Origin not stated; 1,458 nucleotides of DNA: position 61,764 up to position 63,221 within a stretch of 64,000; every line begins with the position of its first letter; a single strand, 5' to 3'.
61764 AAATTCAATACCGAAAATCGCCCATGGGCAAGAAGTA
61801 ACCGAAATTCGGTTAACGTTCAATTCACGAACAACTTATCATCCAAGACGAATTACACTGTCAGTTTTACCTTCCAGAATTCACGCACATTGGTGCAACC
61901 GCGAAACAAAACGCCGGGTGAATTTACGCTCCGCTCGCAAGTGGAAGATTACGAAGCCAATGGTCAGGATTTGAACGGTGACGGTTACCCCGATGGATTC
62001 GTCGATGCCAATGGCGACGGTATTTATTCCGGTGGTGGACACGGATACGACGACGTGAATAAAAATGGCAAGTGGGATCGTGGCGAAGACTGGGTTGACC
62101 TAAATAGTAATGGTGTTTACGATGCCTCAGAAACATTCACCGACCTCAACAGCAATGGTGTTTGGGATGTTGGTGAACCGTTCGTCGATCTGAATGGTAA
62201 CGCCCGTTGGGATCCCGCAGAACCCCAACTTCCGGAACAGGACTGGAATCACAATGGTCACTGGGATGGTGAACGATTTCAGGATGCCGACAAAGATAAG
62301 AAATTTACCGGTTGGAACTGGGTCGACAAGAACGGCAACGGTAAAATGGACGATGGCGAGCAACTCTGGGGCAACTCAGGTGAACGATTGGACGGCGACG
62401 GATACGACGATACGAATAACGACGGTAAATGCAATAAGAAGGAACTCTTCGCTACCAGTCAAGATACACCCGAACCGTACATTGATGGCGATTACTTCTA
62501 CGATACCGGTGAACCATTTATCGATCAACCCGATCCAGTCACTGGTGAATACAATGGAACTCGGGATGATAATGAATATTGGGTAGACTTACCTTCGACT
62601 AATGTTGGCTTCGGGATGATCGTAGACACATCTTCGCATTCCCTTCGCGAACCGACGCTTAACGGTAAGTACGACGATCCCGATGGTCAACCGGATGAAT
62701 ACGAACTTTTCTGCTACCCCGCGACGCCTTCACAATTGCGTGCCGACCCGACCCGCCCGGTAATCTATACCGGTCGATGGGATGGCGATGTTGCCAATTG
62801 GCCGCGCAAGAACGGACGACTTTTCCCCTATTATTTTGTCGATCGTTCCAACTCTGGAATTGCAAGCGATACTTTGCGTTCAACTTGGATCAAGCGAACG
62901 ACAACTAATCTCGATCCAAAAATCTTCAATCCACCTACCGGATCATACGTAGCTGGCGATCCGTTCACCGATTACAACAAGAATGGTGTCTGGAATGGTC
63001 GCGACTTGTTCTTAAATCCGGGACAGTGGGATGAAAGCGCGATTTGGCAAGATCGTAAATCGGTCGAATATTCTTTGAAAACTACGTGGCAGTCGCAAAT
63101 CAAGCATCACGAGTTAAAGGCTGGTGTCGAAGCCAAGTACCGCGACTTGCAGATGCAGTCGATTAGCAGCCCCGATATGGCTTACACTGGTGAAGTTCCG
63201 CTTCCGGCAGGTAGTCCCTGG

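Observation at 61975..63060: TonB-dependent receptor carries a ~200-aa insertion of tandem Asp/Asn-rich NG-x-WD calcium-binding-like repeats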

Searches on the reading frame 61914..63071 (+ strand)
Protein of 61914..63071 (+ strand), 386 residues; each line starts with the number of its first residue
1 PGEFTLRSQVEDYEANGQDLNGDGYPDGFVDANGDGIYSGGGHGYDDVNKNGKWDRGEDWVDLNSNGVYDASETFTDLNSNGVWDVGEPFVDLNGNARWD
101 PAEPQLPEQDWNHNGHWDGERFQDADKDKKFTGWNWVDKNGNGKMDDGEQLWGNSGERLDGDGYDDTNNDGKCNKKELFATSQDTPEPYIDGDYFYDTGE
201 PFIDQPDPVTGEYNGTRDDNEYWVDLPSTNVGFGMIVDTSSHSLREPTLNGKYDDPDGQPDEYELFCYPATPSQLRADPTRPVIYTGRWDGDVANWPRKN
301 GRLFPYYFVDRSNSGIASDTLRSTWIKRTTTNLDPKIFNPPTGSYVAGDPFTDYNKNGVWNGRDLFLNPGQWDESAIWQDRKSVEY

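Call 12: search_protein_families(library=pfam, proteins=[window:61959-63059:+], max_evalue=1)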
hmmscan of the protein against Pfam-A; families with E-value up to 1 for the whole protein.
window:61959-63059:+ (367 aa): 0 families

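Call 13: search_protein_families(library=ncbifam, proteins=[window:61959-63059:+], max_evalue=1)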
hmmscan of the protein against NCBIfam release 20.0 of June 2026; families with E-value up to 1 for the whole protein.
window:61959-63059:+ (367 aa): 0 families

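Call 31: predict_structure(alignment_id=A1)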
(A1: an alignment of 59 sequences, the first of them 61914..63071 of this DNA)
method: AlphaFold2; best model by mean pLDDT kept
length: 386 residues; sequences in the alignment: 59
mean_pLDDT: 67.0   pTM: 0.49
mean pLDDT of the five models: 67.0, 61.1, 59.3, 56.1, 53.3
residues with pLDDT >= 90: 56; 70-90: 79; 50-70: 189; < 50: 62
segments of 3 or more residues with pLDDT < 50: 1-3, 59-63, 67-69, 71-90, 178-180, 373-386
pLDDT, mean of each block of 10 residues (from residue 1): 56 68 69 60 55 51 51 44 43 51 50 54 62 62 65 54 66 58 69 91 97 96 88 55 71 90 91 96 90 66 61 61 79 70 84 82 60 44 41
secondary structure, 60 per line:
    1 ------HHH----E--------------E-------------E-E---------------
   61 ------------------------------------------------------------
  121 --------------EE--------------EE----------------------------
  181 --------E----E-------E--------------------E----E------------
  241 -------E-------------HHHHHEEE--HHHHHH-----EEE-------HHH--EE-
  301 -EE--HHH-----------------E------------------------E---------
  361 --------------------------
elements in order: H262-266 E267-269 H272-277 E283-285
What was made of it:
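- Tried and rejected: AF2 of the insert alone (call 31).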

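Call 35: find_related_loci(query=A1, collection=genome_contigs, flank=10000)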
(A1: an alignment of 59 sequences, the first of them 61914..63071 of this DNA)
Query A1 (386 aa) in genome_contigs; peptide patterns used: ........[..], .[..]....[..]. (x = any residue, [..] = any of these).
600 stretches matched a pattern (row limit reached: there are more); 42 encode a relative of the query (tblastn E <= 1e-3); 40 distinct loci.
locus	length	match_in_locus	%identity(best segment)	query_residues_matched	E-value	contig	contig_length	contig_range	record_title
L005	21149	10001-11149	54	1-386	3e-124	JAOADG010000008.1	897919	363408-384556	MAG: bacterium isolate SKW228 k141_998716, whole genome shotgun sequence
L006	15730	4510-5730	47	1-386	3e-97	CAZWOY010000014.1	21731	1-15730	MAG TPA_asm: uncultured bacterium isolate SRP141376_co4_90 genome assembly, contig: NODE_4251_length_21731_cov_5.375254,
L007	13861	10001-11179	46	1-386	2e-92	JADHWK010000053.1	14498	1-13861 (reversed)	MAG: candidate division KSB1 bacterium isolate BS750m-G25 BS-750m-C7073, whole genome shotgun sequence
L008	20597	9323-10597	43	1-386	4e-91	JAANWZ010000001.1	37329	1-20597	MAG: Calditrichaeota bacterium isolate SuakinDeep_MAG45_3 MAG453_1, whole genome shotgun sequence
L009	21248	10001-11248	43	1-386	6e-89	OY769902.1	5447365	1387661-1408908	MAG: bacterium isolate 4242d4b0-8bbc-493e-bdd7-9fab39dafe09 genome assembly, chromosome: 1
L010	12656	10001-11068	46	1-386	9e-89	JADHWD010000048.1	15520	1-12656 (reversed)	MAG: bacterium isolate BS750m-G18 BS-750m-C6271, whole genome shotgun sequence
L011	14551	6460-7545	45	1-386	6e-89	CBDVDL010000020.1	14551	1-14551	MAG TPA_asm: uncultured Alphaproteobacteria bacterium isolate SRR21487743_binner12_Refined_11 genome assembly, contig: E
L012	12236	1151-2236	45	1-386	2e-88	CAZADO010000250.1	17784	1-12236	MAG TPA_asm: uncultured Alphaproteobacteria bacterium isolate SRP185410_co1_298 genome assembly, contig: k141_2362052, w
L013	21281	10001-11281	43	1-386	1e-87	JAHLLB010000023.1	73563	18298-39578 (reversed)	MAG: bacterium isolate MAG87 NODE_1073_length_73563_cov_708.373089, whole genome shotgun sequence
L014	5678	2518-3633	44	1-386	8e-86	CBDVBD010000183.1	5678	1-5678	MAG TPA_asm: uncultured bacterium isolate SRR22302350_binner123_Refined_58 genome assembly, contig: ERZ25073595.9268, wh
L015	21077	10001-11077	46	1-386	1e-85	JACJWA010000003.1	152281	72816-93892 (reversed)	MAG: Calditrichaeota bacterium isolate HK-STAS-AABM5-4 HK-STAS-AABM5-4_3, whole genome shotgun sequence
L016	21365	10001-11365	40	7-386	3e-84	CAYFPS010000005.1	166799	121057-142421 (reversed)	MAG TPA_asm: uncultured Bacteroidaceae bacterium isolate ERP019367_co1_104 genome assembly, contig: NODE_122_length_1667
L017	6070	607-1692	46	1-386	1e-81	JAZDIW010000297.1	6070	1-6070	MAG: bacterium isolate MEGAHIT-group-0.427 k141_17819274, whole genome shotgun sequence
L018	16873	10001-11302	41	18-384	4e-80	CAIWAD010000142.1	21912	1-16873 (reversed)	uncultured bacterium isolate LaPlata_bin-1558 genome assembly, contig: bin-1558:142/296, whole genome shotgun sequence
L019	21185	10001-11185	46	1-386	5e-92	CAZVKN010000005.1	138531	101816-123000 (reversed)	MAG TPA_asm: uncultured bacterium isolate SRP077602_co2_90 genome assembly, contig: NODE_118_length_138531_cov_15.184768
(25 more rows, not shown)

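Call 41: fold_search(model_id=the predicted structure, library=pdb)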
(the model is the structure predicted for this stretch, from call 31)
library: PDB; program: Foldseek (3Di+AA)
matches with E <= 10: 15; with E <= 0.001: 0
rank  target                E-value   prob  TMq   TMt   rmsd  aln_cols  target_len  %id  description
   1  3wwg_B                5.0e+00  0.01  0.06  0.04  10.0        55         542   18  Crystal structure of the N-glycan-deficient variant N448A of isopullulanase complexed with isopanose (released 2014-11-12)
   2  4rb4_F                6.9e+00  0.01  0.05  0.05  14.4        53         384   23  Crystal structure of dodecameric iron-containing heptosyltransferase TibC in complex with ADP-D-beta-D-heptose at 3.9  (released 2014-11-05)
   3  3d0s_A                6.9e+00  0.01  0.03  0.06  12.5        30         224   23  cAMP receptor protein from m.tuberculosis, cAMP-free form (released 2009-02-03)
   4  3fx3_A                7.4e+00  0.01  0.04  0.06  12.4        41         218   15  Structure of a putative cAMP-binding regulatory protein from Silicibacter pomeroyi DSS-3 (released 2009-03-24)
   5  3kyh_C                7.9e+00  0.01  0.06  0.06  10.9        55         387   20  Saccharomyces cerevisiae Cet1-Ceg1 capping apparatus (released 2010-02-16)
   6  2vky                  7.9e+00  0.00  0.06  0.09  14.5        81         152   15  Headbinding Domain of Phage P22 Tailspike C-Terminally Fused to Isoleucine Zipper pIIGCN4 (Chimera I) (released 2009-02-10)
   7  9vx6_X                7.9e+00  0.00  0.07  0.07  21.0       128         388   12  Helical structure of gRNA-tDNA SPARDA complex (released 2026-01-14)
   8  5jax                  8.4e+00  0.00  0.04  0.08  12.5        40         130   10  PKG I's Carboyl Terminal Cyclic Nucleotide Binding Domain (CNB-B) in a complex with 8-Br-cGMP (released 2017-04-19)
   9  9cuy_m                9.0e+00  0.01  0.04  0.07   9.9        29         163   14  Bacteriophage PhiTE extended baseplate (released 2025-04-16)
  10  4qxk                  9.0e+00  0.00  0.04  0.08  12.8        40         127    8  Joint X-ray/neutron structure of PKGIbeta in complex with cGMP (released 2014-11-12)
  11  6hq4_B                9.0e+00  0.00  0.04  0.04  12.6        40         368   15  Structure of EAL enzyme Bd1971 - cAMP bound form (released 2019-07-31)
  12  5d1i_B                9.6e+00  0.00  0.04  0.09  12.6        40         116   12  Structure of Cyclic nucleotide-binding-like protein from Brucella abortus bv. 1 str. 9-941 (released 2015-09-09)
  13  2qvs_B                9.6e+00  0.00  0.04  0.05  12.2        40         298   20  Crystal Structure of Type IIa Holoenzyme of cAMP-dependent Protein Kinase (released 2007-10-23)
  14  3j4q_B                9.6e+00  0.00  0.04  0.04  12.2        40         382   20  Pseudo-atomic model of the AKAP18-PKA complex in a bent conformation derived from electron microscopy (released 2013-11-13)
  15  6hq2_B                9.6e+00  0.00  0.04  0.09  11.9        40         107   18  Structure of EAL Enzyme Bd1971 - apo form (released 2019-07-31)
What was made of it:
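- Tried and rejected: Foldseek against PDB gave nothing below E = 5 (call 41), so no fold could be assigned.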

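Call 43: search_solved_structures(query=window:61914-63071:+, max_evalue=10, show_alignments=3)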
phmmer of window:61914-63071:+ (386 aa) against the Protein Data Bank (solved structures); distinct sequences matched with E-value up to 10: 1.
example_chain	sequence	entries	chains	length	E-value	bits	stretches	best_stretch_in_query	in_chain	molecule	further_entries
4dpk_A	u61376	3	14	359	0.28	13.6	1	256-303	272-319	Malonyl-CoA/succinyl-CoA reductase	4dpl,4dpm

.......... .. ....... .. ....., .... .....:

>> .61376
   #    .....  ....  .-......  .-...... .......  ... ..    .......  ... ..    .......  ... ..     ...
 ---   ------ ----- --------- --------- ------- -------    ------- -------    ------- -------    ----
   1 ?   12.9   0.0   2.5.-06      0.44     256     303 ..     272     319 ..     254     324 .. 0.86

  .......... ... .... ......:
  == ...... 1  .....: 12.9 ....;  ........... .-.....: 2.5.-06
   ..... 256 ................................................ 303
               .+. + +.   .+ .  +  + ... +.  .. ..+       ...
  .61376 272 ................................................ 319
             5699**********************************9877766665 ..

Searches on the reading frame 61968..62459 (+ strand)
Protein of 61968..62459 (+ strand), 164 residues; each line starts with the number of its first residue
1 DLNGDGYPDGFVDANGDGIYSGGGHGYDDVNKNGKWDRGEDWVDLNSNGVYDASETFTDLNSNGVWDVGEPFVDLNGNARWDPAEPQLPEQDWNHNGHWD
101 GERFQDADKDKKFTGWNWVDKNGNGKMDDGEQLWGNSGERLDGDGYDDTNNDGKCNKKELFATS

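Call 30: find_homologous_proteins(query=window:61968-62459:+, max_evalue=0.01)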
Query window:61968-62459:+ (164 aa): 2 proteins with E <= 0.01 among 117 candidates.
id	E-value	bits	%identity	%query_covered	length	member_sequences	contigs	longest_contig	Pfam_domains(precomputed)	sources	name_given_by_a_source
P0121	1.1e-8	53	36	63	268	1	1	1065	-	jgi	-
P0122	2.5e-4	39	45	32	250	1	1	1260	-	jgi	jgi:hypothetical protein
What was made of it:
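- Tried and rejected: Word-indexed search with the repeat array alone (call 30).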

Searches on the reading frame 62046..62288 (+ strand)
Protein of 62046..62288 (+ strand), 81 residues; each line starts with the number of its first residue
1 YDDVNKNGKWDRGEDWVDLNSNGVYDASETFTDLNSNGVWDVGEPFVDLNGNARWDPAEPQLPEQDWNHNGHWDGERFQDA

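Call 62: search_protein_families(library=pfam, alignment_id=A3, max_evalue=10)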
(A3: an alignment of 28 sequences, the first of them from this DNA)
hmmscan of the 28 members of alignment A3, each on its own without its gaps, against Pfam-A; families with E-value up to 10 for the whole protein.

A. member 1, seq(81 aa): 4 families
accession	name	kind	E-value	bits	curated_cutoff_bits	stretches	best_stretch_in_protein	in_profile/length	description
PF20009.4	GEVED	-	0.0066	17.7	24.4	1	16-36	5-26/78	GEVED domain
PF16663.10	MAGI_u1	-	0.14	12.5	28.1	1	14-29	41-56/60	Unstructured region on MAGI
PF23657.1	DUF7151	-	0.23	11.9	27.2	1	16-29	25-38/46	Domain of unknown function (DUF7151)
PF17210.9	SdrD_B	-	3.5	8.3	29.7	0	16-29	8-21/112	SdrD B-like domain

B. families by the number of members that match (of 28 scanned): 11 families
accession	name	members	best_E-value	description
PF20009.4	GEVED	28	4.8e-06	GEVED domain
PF23657.1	DUF7151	21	0.0066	Domain of unknown function (DUF7151)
PF13405.12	EF-hand_6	10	0.079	EF-hand domain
PF17210.9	SdrD_B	9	1.2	SdrD B-like domain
PF13202.12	EF-hand_5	6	0.5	EF hand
PF00404.24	Dockerin_1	3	1.8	Dockerin type I domain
PF18877.6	SSSPR-51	1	0.092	SSSPR-51 domain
PF16663.10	MAGI_u1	1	0.14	Unstructured region on MAGI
PF18930.5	DUF5679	1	0.32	Domain of unknown function (DUF5679)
PF25560.1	DUF7932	1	1.4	Domain of unknown function (DUF7932)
PF21424.3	DTP-pb9_A-dom_C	1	7.8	Distal tail protein pb9, A domain C-terminal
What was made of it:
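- On Canonical EF-hand: EF-hand_6 reaches at best E = 0.079 and EF-hand_5 E = 0.5 (call 62).
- On Thrombospondin type-3 repeat: No such hit at E up to 10 in 28 family segments (call 62).
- On Dockerin type I: 3 of 28 segments hit, with best E = 1.8 (call 62).
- On GEVED domain (PF20009): All 28 segments hit, with best E = 4.8e-6 (call 62).
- Closest known: EF-hand calcium-binding loop. Same: Weak EF-hand_6 and EF-hand_5 hits occur (call 62).
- Closest known: Thrombospondin type-3 repeats. Different: No TSP_3 or TSP3_bac hit appears even at E up to 10 (call 62).
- Closest known: Dx[DN]xDG calcium-binding linear motif superfamily. Same: Dockerin, SdrD_B and GEVED give weak hits here (call 62).
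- The only library similarities are sub-threshold hits to calcium-loop families: GEVED in 28/28 segments, EF-hand_6 in 10/28, and also EF-hand_5, Dockerin_1 and SdrD_B (call 62).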

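Call 63: search_protein_representatives(alignment_id=A3)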
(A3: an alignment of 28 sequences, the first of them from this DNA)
Query: 28 sequences, 88 profile positions. Proteins with E-value up to 0.001 (for the whole library): 1604; up to 1e-10: 298; up to 1e-30: 25. The best 150 are listed.
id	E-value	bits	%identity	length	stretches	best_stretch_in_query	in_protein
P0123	2.5e-85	297.4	-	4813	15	2-82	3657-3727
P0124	1.2e-73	259.9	-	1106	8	3-83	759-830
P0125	2.6e-54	198.0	-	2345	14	1-87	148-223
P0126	1.4e-51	189.2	-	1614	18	6-66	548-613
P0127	1.5e-46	173.1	-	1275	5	1-88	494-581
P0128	2.8e-46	172.2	-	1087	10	1-82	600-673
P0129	5.4e-46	171.3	-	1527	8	1-87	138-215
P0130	1.2e-44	167.0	-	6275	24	16-60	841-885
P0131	1.4e-40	154.0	-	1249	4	1-88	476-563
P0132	2.6e-40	153.1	-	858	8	2-87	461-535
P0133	2.6e-39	149.9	-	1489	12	3-67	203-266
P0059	1.0e-37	144.8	-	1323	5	1-87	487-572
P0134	4.3e-37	142.8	-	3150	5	14-85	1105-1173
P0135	7.1e-37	142.1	-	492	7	6-71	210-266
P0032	8.7e-37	141.8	-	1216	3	1-88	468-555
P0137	6.3e-36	139.0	-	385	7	1-88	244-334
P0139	7.7e-35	135.6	-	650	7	3-66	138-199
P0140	1.1e-34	135.1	-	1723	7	1-67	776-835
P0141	8.6e-34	132.2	-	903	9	1-87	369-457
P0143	1.4e-32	128.3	-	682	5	1-80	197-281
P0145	8.3e-31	122.6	-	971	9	1-67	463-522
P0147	2.2e-30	121.3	-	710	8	1-76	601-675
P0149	3.4e-30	120.7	-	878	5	32-87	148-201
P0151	4.1e-30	120.4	-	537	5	3-67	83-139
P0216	1.1e-18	83.8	-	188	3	2-66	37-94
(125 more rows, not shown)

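Call 64: search_protein_families(library=pfam, proteins=[P0124, P0126, P0128, P0132, P0135, P0137, P0139, P0141, P0143, P0147], max_evalue=0.001)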
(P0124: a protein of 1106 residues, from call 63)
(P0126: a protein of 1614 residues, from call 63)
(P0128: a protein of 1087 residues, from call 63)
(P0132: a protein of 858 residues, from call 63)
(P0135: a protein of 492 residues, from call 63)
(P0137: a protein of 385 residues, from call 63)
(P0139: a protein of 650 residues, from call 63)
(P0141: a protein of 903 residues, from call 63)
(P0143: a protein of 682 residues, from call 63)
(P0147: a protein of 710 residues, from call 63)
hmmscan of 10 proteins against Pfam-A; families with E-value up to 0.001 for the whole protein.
P0124 (1106 aa): 0 families

P0126 (1614 aa): 0 families

P0128 (1087 aa): 0 families

P0132 (858 aa): 0 families

P0135 (492 aa): 1 family
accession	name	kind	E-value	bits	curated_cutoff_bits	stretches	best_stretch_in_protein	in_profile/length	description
PF00082.27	Peptidase_S8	-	5.1e-22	79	21.8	1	1-119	147-276/288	Subtilase family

P0137 (385 aa): 0 families

P0139 (650 aa): 2 families
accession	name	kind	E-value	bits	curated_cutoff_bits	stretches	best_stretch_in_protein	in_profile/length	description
PF07676.18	PD40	-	3.6e-09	36.8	20.9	0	498-521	3-26/38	WD40-like Beta Propeller Repeat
PF00930.27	DPPIV_N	-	0.00036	19.8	22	0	430-521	22-118/354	Dipeptidyl peptidase IV (DPP IV) N-terminal region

P0141 (903 aa): 0 families

P0143 (682 aa): 1 family
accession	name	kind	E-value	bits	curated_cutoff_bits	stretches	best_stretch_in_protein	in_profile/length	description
PF01594.21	AI-2E_transport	-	2.4e-49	168.7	34.3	2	463-653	136-325/327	AI-2E family transporter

P0147 (710 aa): 0 families

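Call 66: search_protein_families(library=ncbifam, proteins=[P0124, P0132, P0135, P0216], max_evalue=0.1)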
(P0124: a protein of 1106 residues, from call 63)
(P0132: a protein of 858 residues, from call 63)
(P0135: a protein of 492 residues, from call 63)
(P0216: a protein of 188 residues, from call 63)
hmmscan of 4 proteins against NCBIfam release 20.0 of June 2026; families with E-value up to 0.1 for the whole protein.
P0124 (1106 aa): 0 families

P0132 (858 aa): 0 families

P0135 (492 aa): 4 families
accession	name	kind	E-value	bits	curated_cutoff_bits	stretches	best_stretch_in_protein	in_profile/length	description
TIGR03921.1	T7SS_mycosin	equivalog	1.4e-19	70.4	278.75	1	2-138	153-288/353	type VII secretion-associated serine protease mycosin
NF033595.1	denti_PrtP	equivalog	1.1e-13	50.7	300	1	16-119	376-481/606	dentilisin complex serine proteinase subunit PrtP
TIGR03895.1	protease_PatA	subfamily_domain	9.8e-10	37.8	421.05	1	30-117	111-201/606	PatA/PatG family cyanobactin maturation protease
NF042956.1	IteS_antiphage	equivalog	0.012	13.9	900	1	77-117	489-534/747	S8 family anti-phage peptidase IteS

P0216 (188 aa): 0 families

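Call 69: search_protein_families(library=pfam, proteins=[P0129, P0125, P0133, P0140, P0145, P0149, P0151], max_evalue=0.001)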
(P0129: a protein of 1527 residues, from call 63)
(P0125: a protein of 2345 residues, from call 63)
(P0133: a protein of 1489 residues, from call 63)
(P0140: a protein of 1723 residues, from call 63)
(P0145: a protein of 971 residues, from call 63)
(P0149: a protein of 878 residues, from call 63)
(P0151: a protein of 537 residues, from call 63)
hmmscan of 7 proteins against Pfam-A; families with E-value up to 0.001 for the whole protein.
P0129 (1527 aa): 1 family
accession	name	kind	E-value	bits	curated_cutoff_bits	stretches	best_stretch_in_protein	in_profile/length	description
PF02369.22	Big_1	-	9.8e-13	48.5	34.9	3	66-117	17-69/93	Bacterial Ig-like domain (group 1)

P0125 (2345 aa): 2 families
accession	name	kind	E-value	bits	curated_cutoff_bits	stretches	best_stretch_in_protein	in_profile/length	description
PF02369.22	Big_1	-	7.6e-34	116.1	34.9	2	359-409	22-73/93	Bacterial Ig-like domain (group 1)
PF11974.14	bMG3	-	3.1e-06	27.5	34.9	0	557-623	29-92/103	Bacterial alpha-2-macroglobulin MG3 domain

P0133 (1489 aa): 3 families
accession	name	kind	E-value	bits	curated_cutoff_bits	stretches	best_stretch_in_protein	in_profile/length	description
PF00404.24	Dockerin_1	-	1.5e-06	28.8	22.9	1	1431-1483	1-54/57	Dockerin type I domain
PF13088.12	BNR_2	-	1.1e-05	25.4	31.4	0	1181-1274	9-105/277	BNR repeat-like domain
PF07494.17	Reg_prop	-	8e-05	22.8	20.4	0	1220-1231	9-20/24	Two component regulator propeller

P0140 (1723 aa): 1 family
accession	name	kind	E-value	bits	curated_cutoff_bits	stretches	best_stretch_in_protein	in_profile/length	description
PF05567.17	T4P_PilY1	-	2.8e-19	69.8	28.1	1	1156-1526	1-374/411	PilY1 beta-propeller domain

P0145 (971 aa): 1 family
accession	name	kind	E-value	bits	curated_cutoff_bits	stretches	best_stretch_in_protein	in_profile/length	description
PF02369.22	Big_1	-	1.9e-10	41.1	34.9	1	72-150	14-90/93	Bacterial Ig-like domain (group 1)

P0149 (878 aa): 3 families
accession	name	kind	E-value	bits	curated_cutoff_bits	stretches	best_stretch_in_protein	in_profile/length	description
PF13570.13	Beta-prop_ACSF4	-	2.8e-30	106.3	133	1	374-504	60-190/329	Beta-alanine-activating enzyme, beta-propeller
PF13360.13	PQQ_2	-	2.8e-16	60.3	27.6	1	384-524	2-134/233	Outer membrane protein assembly factor BamB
PF25292.1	Beta-prop_CGLA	-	1.8e-05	24.8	26.8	0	379-432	48-103/316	Lambda-carrageenase beta-propeller domain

P0151 (537 aa): 0 families
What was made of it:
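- Among them are S8 peptidases and proteins with Big_1, bMG3, dockerin, PilY1 or PQQ-propeller domains (calls 63, 64, 69). The same repeat is common in peptidases and adhesin-like proteins, where a structural role is more plausible (calls 64, 69).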

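Call 74: search_solved_structures(query=A3, max_evalue=10, show_alignments=4)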
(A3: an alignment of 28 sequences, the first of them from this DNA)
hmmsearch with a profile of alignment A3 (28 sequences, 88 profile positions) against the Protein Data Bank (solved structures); distinct sequences matched with E-value up to 10: 1.
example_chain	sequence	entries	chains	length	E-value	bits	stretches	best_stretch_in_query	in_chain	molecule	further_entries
8gha_E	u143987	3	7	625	0.45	14.5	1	10-63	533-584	Histone promoter control protein 2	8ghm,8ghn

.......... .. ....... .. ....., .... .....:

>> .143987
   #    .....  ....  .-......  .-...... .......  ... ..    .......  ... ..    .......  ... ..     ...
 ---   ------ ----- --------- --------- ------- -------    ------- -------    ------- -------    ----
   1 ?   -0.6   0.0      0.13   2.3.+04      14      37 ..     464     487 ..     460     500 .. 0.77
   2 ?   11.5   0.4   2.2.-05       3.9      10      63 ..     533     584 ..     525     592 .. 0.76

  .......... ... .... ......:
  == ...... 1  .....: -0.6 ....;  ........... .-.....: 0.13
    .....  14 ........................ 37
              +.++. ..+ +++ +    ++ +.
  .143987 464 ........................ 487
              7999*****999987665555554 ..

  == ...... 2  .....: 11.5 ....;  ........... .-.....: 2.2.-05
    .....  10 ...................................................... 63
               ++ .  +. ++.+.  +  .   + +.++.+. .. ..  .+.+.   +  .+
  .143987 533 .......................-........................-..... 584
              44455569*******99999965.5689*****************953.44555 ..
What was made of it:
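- Tried and rejected: Sequence searches of PDB with the insert and with the repeat profile (calls 43, 74) gave only chance-level hits.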
